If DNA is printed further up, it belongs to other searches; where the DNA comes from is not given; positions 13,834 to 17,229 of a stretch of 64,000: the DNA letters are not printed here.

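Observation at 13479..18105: Single-chain MmeI-like Type IIL RM enzyme followed by an Rpn/YhgA-family nuclease, in a repeat-bounded accessory segment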

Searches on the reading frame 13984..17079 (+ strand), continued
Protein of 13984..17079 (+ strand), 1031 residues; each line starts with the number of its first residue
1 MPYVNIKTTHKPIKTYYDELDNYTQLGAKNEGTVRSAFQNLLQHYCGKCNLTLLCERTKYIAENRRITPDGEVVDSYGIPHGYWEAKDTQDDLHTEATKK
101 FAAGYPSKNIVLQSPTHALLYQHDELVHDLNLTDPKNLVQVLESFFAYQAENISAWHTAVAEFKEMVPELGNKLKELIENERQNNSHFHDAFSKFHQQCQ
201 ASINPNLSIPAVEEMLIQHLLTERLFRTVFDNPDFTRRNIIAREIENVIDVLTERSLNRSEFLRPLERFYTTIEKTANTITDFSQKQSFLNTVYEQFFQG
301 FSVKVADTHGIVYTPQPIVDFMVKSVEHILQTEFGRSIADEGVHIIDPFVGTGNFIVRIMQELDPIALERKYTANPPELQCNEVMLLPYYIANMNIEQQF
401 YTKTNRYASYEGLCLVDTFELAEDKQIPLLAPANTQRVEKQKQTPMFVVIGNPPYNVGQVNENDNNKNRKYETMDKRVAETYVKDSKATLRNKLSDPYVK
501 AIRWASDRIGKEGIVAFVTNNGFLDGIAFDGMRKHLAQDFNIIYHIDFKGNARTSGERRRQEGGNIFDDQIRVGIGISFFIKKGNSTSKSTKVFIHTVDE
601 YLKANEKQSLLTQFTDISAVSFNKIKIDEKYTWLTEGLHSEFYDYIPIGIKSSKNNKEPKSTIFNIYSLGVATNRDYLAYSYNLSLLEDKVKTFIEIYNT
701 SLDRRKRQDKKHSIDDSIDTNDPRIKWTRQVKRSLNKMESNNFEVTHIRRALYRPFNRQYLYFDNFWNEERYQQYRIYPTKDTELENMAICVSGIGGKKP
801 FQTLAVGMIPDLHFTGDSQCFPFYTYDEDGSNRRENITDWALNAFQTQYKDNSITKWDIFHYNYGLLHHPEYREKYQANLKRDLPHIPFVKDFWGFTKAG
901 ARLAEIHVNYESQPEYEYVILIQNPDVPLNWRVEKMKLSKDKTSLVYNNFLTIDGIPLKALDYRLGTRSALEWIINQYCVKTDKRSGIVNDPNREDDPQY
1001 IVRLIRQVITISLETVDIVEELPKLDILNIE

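Call 54: search_protein_families(library=pfam, proteins=[L061:13534-14553:+, L059:18798-19280:+, L059:19378-19950:+, L062:16805-17410:+, L062:18162-18875:-], max_evalue=0.001)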
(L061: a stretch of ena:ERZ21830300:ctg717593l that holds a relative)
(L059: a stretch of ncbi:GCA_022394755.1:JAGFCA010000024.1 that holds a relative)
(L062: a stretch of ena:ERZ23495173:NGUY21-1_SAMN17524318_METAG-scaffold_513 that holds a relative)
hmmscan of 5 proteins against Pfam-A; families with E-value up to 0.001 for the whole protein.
L061:13534-14553:+ (339 aa): 0 families

L059:18798-19280:+ (160 aa): 1 family
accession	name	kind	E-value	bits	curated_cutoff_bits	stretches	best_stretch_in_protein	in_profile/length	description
PF14280.11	DUF4365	-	6.5e-05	23.4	24.3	1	30-74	26-72/139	Domain of unknown function (DUF4365)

L059:19378-19950:+ (190 aa): 1 family
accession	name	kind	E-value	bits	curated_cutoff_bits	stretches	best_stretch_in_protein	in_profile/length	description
PF01844.29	HNH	-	0.00036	21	21.4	1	22-69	3-46/47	HNH endonuclease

L062:16805-17410:+ (201 aa): 0 families

L062:18162-18875:- (237 aa): 0 families

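Call 55: find_encoding_contigs(protein=P0281, flank=10000, max_places=1)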
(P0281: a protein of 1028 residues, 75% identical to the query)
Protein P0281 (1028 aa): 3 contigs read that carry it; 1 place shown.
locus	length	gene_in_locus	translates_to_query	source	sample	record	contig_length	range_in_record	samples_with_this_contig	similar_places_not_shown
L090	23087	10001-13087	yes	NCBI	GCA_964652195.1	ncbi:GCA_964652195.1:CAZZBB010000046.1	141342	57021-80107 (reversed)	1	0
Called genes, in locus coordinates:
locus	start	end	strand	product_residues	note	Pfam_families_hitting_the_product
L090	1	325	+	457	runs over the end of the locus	PF00884:Sulfatase, PF02995:DUF229 (faint), PF00884:Sulfatase, PF01663:Phosphodiest (weak), PF16347:SGSH_C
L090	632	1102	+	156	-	-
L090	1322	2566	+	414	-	PF02321:OEP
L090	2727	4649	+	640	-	PF25917:BSH_RND (faint), PF25973:BSH_CzcB, PF25954:Beta-barrel_RND_2, PF25967:RND-MFP_C (weak), PF25975:CzcB_C, PF25989:YknX_C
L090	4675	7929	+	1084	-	PF00873:ACR_tran, PF03176:MMPL (weak)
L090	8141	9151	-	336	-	PF26549:Tricorn_N, PF00930:DPPIV_N (faint), PF25174:Beta-prop_THOC3 (faint), PF07676:PD40 (weak), PF26550:Tricorn_2nd, PF26549:Tricorn_N (weak)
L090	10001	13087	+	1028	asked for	PF22240:ISP_coupler, PF02384:N6_Mtase, PF07669:Eco57I (weak), PF18135:Type_ISP_C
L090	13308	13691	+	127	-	PF25165:DUF7828 (faint), PF25164:CoiA_N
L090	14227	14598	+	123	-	-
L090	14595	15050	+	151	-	-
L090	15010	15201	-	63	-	-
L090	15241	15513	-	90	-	-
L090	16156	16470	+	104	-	-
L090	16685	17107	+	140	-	-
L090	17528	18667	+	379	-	PF00070:Pyr_redox (faint), PF01266:DAO, PF07992:Pyr_redox_2 (faint)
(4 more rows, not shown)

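Call 56: find_encoding_contigs(protein=P0282, flank=10000, max_places=1)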
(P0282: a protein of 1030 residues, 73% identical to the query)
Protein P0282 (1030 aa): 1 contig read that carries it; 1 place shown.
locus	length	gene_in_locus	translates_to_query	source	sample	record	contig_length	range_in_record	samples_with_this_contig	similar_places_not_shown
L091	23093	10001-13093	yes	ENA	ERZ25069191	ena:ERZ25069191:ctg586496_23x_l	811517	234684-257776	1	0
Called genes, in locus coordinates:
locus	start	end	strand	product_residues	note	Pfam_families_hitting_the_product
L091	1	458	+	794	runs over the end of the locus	-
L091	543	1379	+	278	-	PF01507:PAPS_reduct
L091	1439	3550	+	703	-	PF13091:PLDc_2 (faint), PF04851:ResIII, PF00270:DEAD, PF18766:SWI2_SNF2 (weak), PF00271:Helicase_C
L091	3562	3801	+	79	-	-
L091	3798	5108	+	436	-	PF13175:AAA_15, PF13476:AAA_23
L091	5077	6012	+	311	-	-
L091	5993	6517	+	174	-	-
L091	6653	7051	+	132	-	-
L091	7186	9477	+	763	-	PF03235:GmrSD_N, PF07510:GmrSD_C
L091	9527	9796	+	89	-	-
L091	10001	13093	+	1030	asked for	PF22240:ISP_coupler, PF02384:N6_Mtase, PF18135:Type_ISP_C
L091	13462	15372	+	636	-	PF13676:TIR_2, PF00515:TPR_1, PF13414:TPR_11, PF00515:TPR_1, PF13414:TPR_11, PF00515:TPR_1, PF13414:TPR_11, PF00515:TPR_1, +27 more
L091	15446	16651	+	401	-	PF02463:SMC_N (faint), PF13175:AAA_15, PF13304:AAA_21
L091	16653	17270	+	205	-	-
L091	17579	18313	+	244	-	PF05721:PhyH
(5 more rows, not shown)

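Call 57: find_encoding_contigs(protein=P0284, flank=10000, max_places=1)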
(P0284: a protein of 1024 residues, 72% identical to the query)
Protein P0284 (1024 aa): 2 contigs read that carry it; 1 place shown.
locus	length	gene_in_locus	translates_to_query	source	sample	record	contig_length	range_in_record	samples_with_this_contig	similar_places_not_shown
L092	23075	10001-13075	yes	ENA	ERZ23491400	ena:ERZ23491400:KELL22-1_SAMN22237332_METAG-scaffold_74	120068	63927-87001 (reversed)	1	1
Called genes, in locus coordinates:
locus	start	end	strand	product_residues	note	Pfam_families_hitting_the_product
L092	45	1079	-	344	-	PF01408:GFO_IDH_MocA, PF02894:GFO_IDH_MocA_C, PF22725:GFO_IDH_MocA_C3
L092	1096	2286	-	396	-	PF13433:Peripla_BP_5, PF13458:Peripla_BP_6, PF01094:ANF_receptor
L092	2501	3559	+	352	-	PF00296:Bac_luciferase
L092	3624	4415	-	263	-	PF05193:Peptidase_M16_C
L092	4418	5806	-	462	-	-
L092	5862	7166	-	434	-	PF05193:Peptidase_M16_C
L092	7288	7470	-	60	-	-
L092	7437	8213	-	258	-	PF01261:AP_endonuc_2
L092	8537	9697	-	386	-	PF01408:GFO_IDH_MocA, PF22725:GFO_IDH_MocA_C3 (faint)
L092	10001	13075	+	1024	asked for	PF22240:ISP_coupler, PF02384:N6_Mtase, PF07669:Eco57I (weak), PF18135:Type_ISP_C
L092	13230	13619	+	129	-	-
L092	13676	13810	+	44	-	-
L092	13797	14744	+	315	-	PF19952:DUF6414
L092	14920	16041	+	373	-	PF13289:SIR2_2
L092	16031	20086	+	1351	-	PF05729:NACHT (faint)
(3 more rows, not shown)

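Call 58: find_encoding_contigs(protein=P0291, flank=10000, max_places=1)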
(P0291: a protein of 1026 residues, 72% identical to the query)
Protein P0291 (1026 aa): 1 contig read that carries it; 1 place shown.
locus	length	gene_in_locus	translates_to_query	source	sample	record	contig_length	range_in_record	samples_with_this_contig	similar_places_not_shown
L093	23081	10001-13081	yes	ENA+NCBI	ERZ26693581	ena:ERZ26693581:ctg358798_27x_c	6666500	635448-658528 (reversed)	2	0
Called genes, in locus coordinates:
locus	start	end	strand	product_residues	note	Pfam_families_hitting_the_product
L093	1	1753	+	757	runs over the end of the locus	PF14580:LRR_9 (faint), PF23211:LRR_LRWD1 (faint), PF12799:LRR_4 (weak), PF13855:LRR_8 (weak), PF12799:LRR_4, PF13855:LRR_8, PF00404:Dockerin_1, PF13860:FlgD_ig, +1 more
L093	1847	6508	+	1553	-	PF23952:LRR_EndoS (faint), PF12799:LRR_4 (weak), PF12799:LRR_4, PF23598:LRR_14 (weak), PF12799:LRR_4, PF00963:Cohesin, PF00404:Dockerin_1, PF13860:FlgD_ig, +3 more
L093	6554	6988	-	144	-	PF04255:DUF433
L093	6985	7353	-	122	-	PF04255:DUF433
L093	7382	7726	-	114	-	PF18480:DUF5615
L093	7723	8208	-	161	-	PF13424:TPR_12 (faint), PF13431:TPR_17 (faint), PF00515:TPR_1 (faint), PF07719:TPR_2 (faint), PF13432:TPR_16 (weak), PF13371:TPR_9 (weak), PF13414:TPR_11, PF04255:DUF433, +2 more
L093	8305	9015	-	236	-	PF07100:ASRT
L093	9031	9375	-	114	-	-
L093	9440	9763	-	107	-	-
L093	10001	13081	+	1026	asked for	PF22240:ISP_coupler, PF02384:N6_Mtase, PF07669:Eco57I, PF18135:Type_ISP_C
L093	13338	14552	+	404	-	PF13289:SIR2_2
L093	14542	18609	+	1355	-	PF05729:NACHT (faint), PF13401:AAA_22 (faint)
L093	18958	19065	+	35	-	-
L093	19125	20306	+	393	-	PF00557:Peptidase_M24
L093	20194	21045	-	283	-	-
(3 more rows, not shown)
